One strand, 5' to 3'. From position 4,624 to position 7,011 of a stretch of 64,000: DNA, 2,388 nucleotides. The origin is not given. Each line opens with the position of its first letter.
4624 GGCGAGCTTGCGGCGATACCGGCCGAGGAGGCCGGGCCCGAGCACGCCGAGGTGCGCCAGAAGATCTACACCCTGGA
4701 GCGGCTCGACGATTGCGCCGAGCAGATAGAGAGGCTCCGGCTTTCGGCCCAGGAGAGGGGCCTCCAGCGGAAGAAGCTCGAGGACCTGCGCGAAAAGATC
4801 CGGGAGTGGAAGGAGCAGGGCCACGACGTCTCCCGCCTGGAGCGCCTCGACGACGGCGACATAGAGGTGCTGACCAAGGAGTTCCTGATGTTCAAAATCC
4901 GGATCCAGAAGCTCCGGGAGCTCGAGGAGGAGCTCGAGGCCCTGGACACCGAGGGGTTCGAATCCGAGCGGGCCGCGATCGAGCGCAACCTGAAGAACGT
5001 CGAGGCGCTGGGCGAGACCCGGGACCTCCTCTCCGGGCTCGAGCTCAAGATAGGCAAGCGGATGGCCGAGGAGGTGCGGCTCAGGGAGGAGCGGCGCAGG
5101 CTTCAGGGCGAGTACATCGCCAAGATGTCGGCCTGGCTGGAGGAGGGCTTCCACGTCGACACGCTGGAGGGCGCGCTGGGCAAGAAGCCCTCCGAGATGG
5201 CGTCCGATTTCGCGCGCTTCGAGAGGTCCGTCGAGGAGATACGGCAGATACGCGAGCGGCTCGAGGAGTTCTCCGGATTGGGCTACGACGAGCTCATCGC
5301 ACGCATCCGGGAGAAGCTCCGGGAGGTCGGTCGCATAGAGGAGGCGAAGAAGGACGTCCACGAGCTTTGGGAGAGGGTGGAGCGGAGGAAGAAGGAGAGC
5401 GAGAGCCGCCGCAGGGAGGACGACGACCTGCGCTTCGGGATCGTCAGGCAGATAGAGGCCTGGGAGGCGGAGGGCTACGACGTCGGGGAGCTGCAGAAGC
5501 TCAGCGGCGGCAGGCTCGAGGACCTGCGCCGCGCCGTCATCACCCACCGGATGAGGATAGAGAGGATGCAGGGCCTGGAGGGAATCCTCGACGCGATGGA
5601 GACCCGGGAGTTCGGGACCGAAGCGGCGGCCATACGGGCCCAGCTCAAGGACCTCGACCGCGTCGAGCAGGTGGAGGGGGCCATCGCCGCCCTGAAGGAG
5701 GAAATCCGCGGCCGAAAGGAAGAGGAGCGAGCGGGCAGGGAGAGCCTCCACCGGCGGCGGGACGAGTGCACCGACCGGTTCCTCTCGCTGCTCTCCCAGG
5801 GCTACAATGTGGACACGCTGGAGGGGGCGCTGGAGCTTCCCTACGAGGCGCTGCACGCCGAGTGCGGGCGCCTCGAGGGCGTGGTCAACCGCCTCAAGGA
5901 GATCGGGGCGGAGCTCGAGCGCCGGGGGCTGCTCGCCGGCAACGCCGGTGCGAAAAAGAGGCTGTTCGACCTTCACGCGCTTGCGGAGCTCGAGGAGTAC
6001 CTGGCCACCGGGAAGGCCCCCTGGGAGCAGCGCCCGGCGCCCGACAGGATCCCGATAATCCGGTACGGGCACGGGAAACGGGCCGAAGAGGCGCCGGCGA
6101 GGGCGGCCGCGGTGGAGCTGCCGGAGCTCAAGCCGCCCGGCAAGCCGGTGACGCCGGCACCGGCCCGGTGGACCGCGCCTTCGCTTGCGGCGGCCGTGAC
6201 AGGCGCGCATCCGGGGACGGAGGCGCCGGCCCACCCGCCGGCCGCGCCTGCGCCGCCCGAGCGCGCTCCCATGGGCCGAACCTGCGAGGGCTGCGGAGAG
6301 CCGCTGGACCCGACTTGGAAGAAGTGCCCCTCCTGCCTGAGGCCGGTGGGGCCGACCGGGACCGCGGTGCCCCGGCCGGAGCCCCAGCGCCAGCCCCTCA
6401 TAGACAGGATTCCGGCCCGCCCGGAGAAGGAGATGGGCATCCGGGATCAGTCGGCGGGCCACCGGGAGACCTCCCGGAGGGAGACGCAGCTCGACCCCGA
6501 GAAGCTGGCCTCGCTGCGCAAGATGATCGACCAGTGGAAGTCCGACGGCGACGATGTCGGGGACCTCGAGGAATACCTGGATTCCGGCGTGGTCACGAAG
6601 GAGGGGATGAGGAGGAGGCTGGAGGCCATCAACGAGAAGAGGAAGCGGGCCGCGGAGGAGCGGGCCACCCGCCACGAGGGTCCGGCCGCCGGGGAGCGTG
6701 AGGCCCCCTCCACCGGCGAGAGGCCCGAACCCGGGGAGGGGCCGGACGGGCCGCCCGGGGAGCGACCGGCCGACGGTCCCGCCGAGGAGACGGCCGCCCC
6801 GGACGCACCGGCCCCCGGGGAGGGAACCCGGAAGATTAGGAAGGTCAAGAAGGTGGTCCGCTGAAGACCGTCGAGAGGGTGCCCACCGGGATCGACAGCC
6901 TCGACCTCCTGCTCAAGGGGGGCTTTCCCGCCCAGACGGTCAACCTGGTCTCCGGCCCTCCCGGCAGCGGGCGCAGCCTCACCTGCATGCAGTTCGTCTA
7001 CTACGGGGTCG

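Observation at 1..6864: Two giant paralogous proteins built from at least 17 copies of an unrecognised ~105-109-aa coiled-coil repeat, directly upstream of the archaellum genes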

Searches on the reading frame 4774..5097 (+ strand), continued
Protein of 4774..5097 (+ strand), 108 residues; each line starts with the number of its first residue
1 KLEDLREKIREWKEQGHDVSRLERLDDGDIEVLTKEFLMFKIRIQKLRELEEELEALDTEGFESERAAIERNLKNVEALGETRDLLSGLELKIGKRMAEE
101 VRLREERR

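Call 73: find_encoding_contigs(protein=P0014, flank=8000, max_places=2)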
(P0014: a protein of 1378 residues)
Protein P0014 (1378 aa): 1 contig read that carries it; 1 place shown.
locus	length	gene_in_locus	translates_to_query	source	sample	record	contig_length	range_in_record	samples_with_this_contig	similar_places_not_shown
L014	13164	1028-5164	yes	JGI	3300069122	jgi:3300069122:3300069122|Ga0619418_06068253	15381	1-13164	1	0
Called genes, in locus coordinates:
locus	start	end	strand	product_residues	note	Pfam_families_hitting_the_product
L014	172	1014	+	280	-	PF03796:DnaB_C (weak), PF06745:ATPase, PF13481:AAA_25, PF23442:DUF7125 (weak), PF06745:ATPase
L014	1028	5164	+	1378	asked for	PF05763:DUF835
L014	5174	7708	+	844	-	-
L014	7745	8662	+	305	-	PF14811:TPD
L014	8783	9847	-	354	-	PF01040:UbiA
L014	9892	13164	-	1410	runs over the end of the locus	PF13620:CarboxypepD_reg (faint), PF17789:MG4 (faint), PF02369:Big_1 (faint), PF24107:DUF7382 (faint), PF13715:CarbopepD_reg_2 (faint), PF17802:SpaA (faint), PF02095:Extensin_1 (weak)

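Call 91: list_cluster_members(proteins=[P0009, P0019, P0020, P0029, P0043, P0056, P0071, P0107, P0110, P0141])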
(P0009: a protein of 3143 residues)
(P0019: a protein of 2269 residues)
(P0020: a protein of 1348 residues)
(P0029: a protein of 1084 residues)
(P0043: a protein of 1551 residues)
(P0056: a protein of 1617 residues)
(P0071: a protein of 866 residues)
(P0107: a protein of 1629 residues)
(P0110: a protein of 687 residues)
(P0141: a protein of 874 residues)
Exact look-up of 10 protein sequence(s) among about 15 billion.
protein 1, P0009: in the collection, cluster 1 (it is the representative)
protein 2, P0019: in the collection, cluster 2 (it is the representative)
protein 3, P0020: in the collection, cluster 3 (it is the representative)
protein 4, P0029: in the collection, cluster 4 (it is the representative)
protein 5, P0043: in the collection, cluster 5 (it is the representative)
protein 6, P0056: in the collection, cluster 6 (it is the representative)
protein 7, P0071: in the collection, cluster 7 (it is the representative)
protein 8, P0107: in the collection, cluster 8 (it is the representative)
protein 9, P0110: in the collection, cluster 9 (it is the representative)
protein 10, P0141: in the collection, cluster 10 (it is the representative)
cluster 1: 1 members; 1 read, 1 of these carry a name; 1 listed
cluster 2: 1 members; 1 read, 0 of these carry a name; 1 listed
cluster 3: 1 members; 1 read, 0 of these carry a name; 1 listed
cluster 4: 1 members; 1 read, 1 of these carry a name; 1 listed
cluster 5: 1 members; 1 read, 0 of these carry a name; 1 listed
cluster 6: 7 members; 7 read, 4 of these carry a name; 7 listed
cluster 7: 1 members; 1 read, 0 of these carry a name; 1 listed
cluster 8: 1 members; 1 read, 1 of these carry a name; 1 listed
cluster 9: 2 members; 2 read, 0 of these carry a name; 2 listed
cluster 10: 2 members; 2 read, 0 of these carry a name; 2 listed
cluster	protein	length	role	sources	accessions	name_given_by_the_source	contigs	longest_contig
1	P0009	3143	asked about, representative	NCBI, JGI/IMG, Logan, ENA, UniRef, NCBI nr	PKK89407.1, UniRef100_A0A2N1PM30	MAG: hypothetical protein CVV64_14470 [Candidatus Wallbacteria bacterium ... | DNA repair exonuclease SbcCD ATPase subunit | Uncharacterized protein n=1 Tax=Candidatus Wallbacteria bacterium HGW-Wallbacteria-1 ...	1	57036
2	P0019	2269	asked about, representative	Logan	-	-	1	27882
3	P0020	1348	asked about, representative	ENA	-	-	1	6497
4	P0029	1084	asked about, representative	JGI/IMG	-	chromosomal replication initiator protein DnaA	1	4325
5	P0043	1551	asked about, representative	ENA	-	-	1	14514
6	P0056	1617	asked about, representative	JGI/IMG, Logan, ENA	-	-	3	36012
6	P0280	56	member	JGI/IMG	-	hypothetical protein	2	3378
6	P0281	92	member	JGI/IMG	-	hypothetical protein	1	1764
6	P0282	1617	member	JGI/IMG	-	KaiC/GvpD/RAD55 family RecA-like ATPase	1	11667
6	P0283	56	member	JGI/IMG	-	hypothetical protein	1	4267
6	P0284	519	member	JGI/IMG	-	-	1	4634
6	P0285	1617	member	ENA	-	-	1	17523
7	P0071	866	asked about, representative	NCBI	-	-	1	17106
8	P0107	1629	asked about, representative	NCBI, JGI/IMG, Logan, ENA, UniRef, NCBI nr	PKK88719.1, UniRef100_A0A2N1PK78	MAG: hypothetical protein CVV64_17510 [Candidatus Wallbacteria bacterium ... | tetratricopeptide (TPR) repeat protein | Protein unc-45 homolog B n=1 Tax=Candidatus Wallbacteria bacterium HGW-Wallbacteria-1 ...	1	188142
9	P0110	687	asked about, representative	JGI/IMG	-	-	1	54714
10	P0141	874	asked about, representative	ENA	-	-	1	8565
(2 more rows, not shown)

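Call 92: find_encoding_contigs(protein=P0008, flank=10000, max_places=2)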
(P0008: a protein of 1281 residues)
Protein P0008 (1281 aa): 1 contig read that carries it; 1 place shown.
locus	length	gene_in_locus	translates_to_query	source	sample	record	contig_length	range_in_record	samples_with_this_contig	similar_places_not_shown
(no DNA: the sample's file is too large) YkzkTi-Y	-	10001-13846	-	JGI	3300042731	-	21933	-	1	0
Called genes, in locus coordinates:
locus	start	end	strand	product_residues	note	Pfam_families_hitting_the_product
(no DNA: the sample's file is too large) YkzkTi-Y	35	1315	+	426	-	PF14258:DUF4350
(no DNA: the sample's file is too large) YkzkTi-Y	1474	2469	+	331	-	PF20030:bpMoxR (weak), PF07726:AAA_3, PF07728:AAA_5, PF17863:AAA_lid_2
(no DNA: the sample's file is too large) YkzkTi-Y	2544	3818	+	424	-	PF01882:DUF58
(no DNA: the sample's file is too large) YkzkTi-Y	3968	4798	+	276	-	-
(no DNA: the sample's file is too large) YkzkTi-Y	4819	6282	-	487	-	PF00289:Biotin_carb_N, PF02786:CPSase_L_D2, PF08443:RimK (weak), PF02222:ATP-grasp (weak), PF07478:Dala_Dala_lig_C, PF02785:Biotin_carb_C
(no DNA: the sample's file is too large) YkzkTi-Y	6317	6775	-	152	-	PF00731:AIRC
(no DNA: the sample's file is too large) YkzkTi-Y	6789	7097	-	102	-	-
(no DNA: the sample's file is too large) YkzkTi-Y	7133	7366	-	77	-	PF01037:AsnC_trans_reg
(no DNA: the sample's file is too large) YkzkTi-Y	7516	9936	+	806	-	-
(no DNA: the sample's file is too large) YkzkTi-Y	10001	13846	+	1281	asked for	-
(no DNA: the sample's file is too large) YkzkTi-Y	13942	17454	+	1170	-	PF25292:Beta-prop_CGLA (weak), PF25174:Beta-prop_THOC3 (weak), PF23381:Beta-prop_IFT122_1st, PF23414:Beta-prop_EML_2, PF24817:WD40_WDHD1_1st, PF13360:PQQ_2, PF13570:Beta-prop_ACSF4, PF02095:Extensin_1, +4 more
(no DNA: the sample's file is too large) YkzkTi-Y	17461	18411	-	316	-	PF00389:2-Hacid_dh, PF02826:2-Hacid_dh_C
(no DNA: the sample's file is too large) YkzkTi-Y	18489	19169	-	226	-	PF00578:AhpC-TSA, PF08534:Redoxin, PF00085:Thioredoxin (faint), PF13905:Thioredoxin_8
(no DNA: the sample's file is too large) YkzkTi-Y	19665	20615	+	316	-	-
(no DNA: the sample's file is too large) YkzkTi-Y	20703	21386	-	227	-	PF00578:AhpC-TSA, PF08534:Redoxin, PF13905:Thioredoxin_8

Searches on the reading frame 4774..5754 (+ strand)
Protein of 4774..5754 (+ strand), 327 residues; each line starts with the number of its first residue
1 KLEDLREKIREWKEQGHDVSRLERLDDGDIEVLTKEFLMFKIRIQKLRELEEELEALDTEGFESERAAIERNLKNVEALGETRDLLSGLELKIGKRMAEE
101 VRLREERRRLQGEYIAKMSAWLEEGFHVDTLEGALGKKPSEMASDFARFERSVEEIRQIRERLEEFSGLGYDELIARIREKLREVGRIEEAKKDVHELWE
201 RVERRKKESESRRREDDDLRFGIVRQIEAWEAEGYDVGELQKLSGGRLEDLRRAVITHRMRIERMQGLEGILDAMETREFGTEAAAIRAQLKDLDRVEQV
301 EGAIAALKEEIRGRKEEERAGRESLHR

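Call 40: predict_structure(alignment_id=A3)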
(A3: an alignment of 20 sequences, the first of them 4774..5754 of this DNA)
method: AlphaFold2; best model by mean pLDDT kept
length: 327 residues; sequences in the alignment: 20
mean_pLDDT: 90.3   pTM: 0.52
mean pLDDT of the five models: 90.3, 89.5, 89.2, 88.5, 88.4
residues with pLDDT >= 90: 207; 70-90: 120; 50-70: 0; < 50: 0
segments of 3 or more residues with pLDDT < 50: none
pLDDT, mean of each block of 10 residues (from residue 1): 86 89 81 89 93 92 92 90 94 92 90 94 91 89 94 95 90 93 92 94 92 91 93 90 89 93 92 86 89 88 91 86 76
secondary structure, 60 per line:
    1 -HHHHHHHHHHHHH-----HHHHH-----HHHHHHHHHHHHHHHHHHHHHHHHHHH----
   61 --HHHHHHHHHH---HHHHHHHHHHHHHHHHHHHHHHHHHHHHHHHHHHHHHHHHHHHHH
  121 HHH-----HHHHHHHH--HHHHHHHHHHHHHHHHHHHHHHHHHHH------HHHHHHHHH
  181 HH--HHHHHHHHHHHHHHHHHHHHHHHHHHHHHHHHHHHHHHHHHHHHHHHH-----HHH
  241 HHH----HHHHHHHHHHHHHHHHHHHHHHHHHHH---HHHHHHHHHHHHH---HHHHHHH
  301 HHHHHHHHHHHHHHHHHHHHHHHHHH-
elements in order: H2-14 H20-24 H30-56 H63-72 H76-123 H129-136 H139-165 H172-182 H185-232 H238-243 H248-274 H278-290 H294-326

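Call 43: fold_search(model_id=the predicted structure, library=pdb)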
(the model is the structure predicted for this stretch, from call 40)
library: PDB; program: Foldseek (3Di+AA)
matches with E <= 10: 13; with E <= 0.001: 0
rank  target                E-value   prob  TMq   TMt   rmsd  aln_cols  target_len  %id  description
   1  8qhx                  3.3e+00  0.07  0.14  0.22  29.9       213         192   17  280A Vipp1 H1-6 helical tubes in the presence of EPL (released 2024-09-18)
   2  7sqc_O1               4.2e+00  0.02  0.11  0.06  36.4       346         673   19  Ciliary C1 central pair apparatus isolated from Chlamydomonas reinhardtii (released 2022-04-13)
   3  2efk                  6.7e+00  0.02  0.14  0.16  63.5       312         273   13  Crystal structure of the EFC domain of Cdc42-interacting protein 4 (released 2007-05-29)
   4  7n6g_3H               6.7e+00  0.02  0.11  0.12  36.2       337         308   20  C1 of central pair (released 2022-05-18)
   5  5h7b_B                7.0e+00  0.06  0.16  0.24  16.8       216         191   14  Crystal structure of a repeat protein with five Protein A repeat modules (released 2017-06-28)
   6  5h7a_B                7.4e+00  0.06  0.16  0.24  21.5       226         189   10  Crystal structure of a repeat protein with four Protein A repeat module (released 2017-06-28)
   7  9eom                  7.4e+00  0.04  0.14  0.20  30.6       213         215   17  250A Vipp1 dL10Ala helical tubes in the presence of EPL (released 2024-10-16)
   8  4ezy_A                7.8e+00  0.08  0.13  0.18   8.7        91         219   18  Crystal structure of the substrate binding domain of E.coli DnaK in complex with the designer peptide NRLILTG (released 2013-04-17)
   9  4l3i_A                8.2e+00  0.05  0.26  0.21  12.7       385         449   14  Structure of the microtubule associated protein PRC1 (Protein Regulator of Cytokinesis 1) (released 2013-07-17)
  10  7o3x_B                8.6e+00  0.04  0.15  0.21  27.2       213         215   16  Structural basis for VIPP1 oligomerization and maintenance of thylakoid membrane integrity (released 2021-06-30)
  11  4an8_B                9.1e+00  0.08  0.10  0.08   8.8        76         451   20  Structure of Thermus thermophilus CasA (Cse1) (released 2012-05-02)
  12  8otz_Cu               9.6e+00  0.01  0.14  0.12  39.3       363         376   18  48-nm repeat of the native axonemal doublet microtubule from bovine sperm (released 2023-11-22)
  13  7rro_B3               9.6e+00  0.01  0.14  0.12  35.6       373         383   18  Structure of the 48-nm repeat doublet microtubule from bovine tracheal cilia (released 2021-10-27)

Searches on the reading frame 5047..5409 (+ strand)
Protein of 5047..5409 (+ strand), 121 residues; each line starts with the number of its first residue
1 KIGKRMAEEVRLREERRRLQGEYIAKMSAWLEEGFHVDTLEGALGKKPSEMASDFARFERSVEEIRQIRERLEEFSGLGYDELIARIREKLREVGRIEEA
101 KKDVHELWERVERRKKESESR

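Call 77: predict_structure(alignment_id=A5)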
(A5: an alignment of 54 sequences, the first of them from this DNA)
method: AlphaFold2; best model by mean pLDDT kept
length: 121 residues; sequences in the alignment: 54
mean_pLDDT: 94.4   pTM: 0.80
mean pLDDT of the five models: 94.4, 93.8, 93.8, 93.6, 93.3
residues with pLDDT >= 90: 105; 70-90: 16; 50-70: 0; < 50: 0
segments of 3 or more residues with pLDDT < 50: none
pLDDT, mean of each block of 10 residues (from residue 1): 89 91 97 95 92 97 98 93 96 96 97 93 77
secondary structure, 60 per line:
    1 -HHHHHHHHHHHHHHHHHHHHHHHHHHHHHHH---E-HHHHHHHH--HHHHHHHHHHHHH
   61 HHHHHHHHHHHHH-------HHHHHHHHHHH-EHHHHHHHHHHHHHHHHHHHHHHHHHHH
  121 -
elements in order: H2-32 H38-45 H48-73 H81-91 H94-120

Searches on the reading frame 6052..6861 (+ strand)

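Call 51: search_protein_families(library=pfam, proteins=[window:6052-6861:+], max_evalue=0.05)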
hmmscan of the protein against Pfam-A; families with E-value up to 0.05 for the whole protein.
window:6052-6861:+ (270 aa): 3 families
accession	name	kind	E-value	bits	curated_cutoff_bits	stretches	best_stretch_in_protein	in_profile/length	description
PF12773.13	DZR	-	0.0031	18.1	27.3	1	76-95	25-44/45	Double zinc ribbon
PF13240.11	Zn_Ribbon_1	-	0.018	15.2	25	1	78-98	2-22/23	zinc-ribbon domain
PF13248.11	Zn_ribbon_3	-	0.026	14.4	27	1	77-95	4-22/26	zinc-ribbon domain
